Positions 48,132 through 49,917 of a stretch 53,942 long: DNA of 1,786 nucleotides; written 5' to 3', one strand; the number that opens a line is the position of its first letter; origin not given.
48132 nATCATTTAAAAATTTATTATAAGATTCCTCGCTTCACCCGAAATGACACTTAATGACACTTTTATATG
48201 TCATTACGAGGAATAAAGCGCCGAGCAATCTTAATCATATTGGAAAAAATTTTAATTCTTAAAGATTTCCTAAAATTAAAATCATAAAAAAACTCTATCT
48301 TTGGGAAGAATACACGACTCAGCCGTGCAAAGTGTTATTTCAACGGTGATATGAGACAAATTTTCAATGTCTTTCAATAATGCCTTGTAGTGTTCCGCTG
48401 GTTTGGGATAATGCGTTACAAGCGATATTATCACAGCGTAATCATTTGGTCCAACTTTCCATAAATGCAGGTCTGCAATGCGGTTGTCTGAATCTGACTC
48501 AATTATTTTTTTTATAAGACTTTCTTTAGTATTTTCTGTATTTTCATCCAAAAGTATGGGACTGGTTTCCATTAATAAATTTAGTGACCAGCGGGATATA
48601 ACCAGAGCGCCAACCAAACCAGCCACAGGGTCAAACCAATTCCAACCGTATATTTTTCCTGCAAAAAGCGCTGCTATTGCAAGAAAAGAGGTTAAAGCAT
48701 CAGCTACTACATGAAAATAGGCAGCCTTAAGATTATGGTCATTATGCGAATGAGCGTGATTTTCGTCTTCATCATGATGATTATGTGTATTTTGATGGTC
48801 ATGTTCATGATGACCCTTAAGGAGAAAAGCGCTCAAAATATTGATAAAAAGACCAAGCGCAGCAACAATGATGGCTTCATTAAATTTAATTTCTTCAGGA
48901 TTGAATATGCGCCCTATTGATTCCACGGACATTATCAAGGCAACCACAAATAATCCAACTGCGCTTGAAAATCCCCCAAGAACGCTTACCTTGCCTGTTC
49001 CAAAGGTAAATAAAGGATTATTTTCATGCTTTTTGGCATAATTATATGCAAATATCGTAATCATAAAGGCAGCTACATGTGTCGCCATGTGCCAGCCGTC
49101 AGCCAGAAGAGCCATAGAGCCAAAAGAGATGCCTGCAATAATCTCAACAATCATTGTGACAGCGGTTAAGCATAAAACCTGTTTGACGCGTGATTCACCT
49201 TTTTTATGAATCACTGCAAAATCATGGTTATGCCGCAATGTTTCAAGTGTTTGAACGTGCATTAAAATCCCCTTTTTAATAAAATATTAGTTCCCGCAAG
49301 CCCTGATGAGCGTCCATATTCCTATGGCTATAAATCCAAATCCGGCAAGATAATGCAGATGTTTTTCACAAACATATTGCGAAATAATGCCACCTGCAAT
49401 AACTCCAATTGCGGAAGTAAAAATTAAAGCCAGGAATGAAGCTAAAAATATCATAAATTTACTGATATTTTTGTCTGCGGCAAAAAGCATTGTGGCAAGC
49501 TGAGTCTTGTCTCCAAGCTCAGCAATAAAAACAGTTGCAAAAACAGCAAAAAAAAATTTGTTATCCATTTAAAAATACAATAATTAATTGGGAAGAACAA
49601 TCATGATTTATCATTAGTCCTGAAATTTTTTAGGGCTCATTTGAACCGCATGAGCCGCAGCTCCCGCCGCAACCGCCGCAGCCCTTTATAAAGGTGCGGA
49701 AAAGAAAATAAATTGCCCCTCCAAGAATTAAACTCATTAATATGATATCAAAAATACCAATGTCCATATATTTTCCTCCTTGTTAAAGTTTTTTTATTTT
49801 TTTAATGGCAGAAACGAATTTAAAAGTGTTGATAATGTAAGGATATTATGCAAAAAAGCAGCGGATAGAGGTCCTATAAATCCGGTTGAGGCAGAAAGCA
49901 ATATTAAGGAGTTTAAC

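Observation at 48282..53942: Candidate metal-sequestration / ferrosome-like membrane system built around a non-CPx P1B ATPase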

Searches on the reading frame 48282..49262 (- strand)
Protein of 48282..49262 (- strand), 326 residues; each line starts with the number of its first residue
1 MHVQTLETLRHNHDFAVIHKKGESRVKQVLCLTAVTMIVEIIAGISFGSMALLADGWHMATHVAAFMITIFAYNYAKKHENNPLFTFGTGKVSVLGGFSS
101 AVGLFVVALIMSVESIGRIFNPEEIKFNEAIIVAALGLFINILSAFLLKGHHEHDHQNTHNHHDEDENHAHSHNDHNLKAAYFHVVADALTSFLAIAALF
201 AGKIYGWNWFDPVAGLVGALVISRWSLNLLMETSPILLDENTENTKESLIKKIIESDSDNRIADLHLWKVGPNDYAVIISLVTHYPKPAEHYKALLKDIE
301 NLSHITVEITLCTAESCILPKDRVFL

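Call 3: search_protein_families(library=pfam, proteins=[window:48282-49262:-], max_evalue=0.1)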
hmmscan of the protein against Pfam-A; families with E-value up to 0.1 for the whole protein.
window:48282-49262:- (326 aa): 2 families
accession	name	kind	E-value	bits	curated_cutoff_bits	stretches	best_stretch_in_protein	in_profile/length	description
PF01545.26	Cation_efflux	-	1.8e-37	129.5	26.6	1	30-238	5-198/198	Cation efflux family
PF04893.22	Yip1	-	0.0099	16.2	28.6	0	55-233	20-143/173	Yip1 domain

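Call 4: search_protein_families(library=ncbifam, proteins=[window:48282-49262:-], max_evalue=0.1)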
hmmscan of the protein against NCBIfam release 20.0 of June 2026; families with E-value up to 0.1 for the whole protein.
window:48282-49262:- (326 aa): 10 families
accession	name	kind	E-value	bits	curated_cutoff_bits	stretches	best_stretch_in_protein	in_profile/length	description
NF033827.1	CDF_efflux_DmeF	equivalog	1.2e-121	405.8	250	1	11-309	2-308/309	CDF family Co(II)/Ni(II) efflux transporter DmeF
TIGR01297.1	CDF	superfamily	3e-61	207.2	82.35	1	23-310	2-281/285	cation diffusion facilitator family transporter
NF002923.0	PRK03557.1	equivalog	1.2e-32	113.4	408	1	19-309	14-282/313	CDF family zinc transporter ZitB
NF033616.1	CDF_MamB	equivalog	1.3e-11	44.6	350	1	35-271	18-236/284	magnetosome biogenesis CDF transporter MamB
NF052621.1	MngEfTpMntE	equivalog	3.6e-10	39.7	500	1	34-260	14-222/293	manganese efflux transporter MntE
NF050169.1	CatEfflxFieF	equivalog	1.6e-09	37.4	420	1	32-266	13-227/282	cation efflux pump FieF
NF033615.1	CDF_MamM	equivalog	2.3e-08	33.6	350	1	31-283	17-253/290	magnetosome biogenesis CDF transporter MamM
NF007064.0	PRK09509.1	equivalog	2.2e-06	26.9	447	1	32-271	19-240/300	CDF family cation-efflux transporter FieF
NF052602.1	Zn_efflux_Cdf31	equivalog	4.3e-05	23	460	1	26-242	6-215/299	CDF family zinc efflux transporter Cdf31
NF007091.2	PRK09545.1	equivalog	0.023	13.9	268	1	150-180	116-153/318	zinc ABC transporter substrate-binding protein ZnuA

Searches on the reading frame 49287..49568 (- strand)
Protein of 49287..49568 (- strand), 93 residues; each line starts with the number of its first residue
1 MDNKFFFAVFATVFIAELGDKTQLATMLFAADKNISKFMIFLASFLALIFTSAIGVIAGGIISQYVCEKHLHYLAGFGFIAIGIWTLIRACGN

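Call 3: search_protein_families(library=pfam, proteins=[window:49287-49568:-], max_evalue=0.1)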
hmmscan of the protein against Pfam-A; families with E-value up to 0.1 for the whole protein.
window:49287-49568:- (93 aa): 1 family
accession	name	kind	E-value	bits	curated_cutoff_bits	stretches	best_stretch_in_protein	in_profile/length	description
PF01169.24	GDT1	-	1.7e-19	70.3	27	1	8-83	2-75/75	Divalent cation/proton antiporter GDT1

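Call 4: search_protein_families(library=ncbifam, proteins=[window:49287-49568:-], max_evalue=0.1)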
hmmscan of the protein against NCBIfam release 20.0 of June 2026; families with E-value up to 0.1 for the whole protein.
window:49287-49568:- (93 aa): 1 family
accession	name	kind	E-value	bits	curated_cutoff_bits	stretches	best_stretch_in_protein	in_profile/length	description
TIGR02840.1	spore_YtaF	equivalog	0.0071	15.8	149.6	1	35-90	31-82/206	sporulation membrane protein YtaF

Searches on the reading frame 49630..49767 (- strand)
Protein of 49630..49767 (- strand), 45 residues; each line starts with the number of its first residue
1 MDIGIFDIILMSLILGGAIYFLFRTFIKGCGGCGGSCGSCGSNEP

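Call 3: search_protein_families(library=pfam, proteins=[window:49630-49767:-], max_evalue=0.1)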
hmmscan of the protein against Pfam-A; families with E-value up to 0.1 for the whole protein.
window:49630-49767:- (45 aa): 1 family
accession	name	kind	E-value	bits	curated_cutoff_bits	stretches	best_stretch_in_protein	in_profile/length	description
PF12669.12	FeoB_associated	-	0.011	16.5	27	1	7-42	2-38/44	FeoB-associated Cys-rich membrane protein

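Call 4: search_protein_families(library=ncbifam, proteins=[window:49630-49767:-], max_evalue=0.1)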
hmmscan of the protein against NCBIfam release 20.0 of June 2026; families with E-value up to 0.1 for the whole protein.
window:49630-49767:- (45 aa): 2 families
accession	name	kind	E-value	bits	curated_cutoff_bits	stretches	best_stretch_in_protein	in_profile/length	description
NF041554.1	SA1362_fam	subfamily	0.0034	17.5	42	1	4-28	26-50/70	SA1362 family protein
TIGR02736.1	cbb3_Q_epsi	equivalog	0.092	12.4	61.55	1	8-30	8-30/56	cytochrome c oxidase, cbb3-type, CcoQ subunit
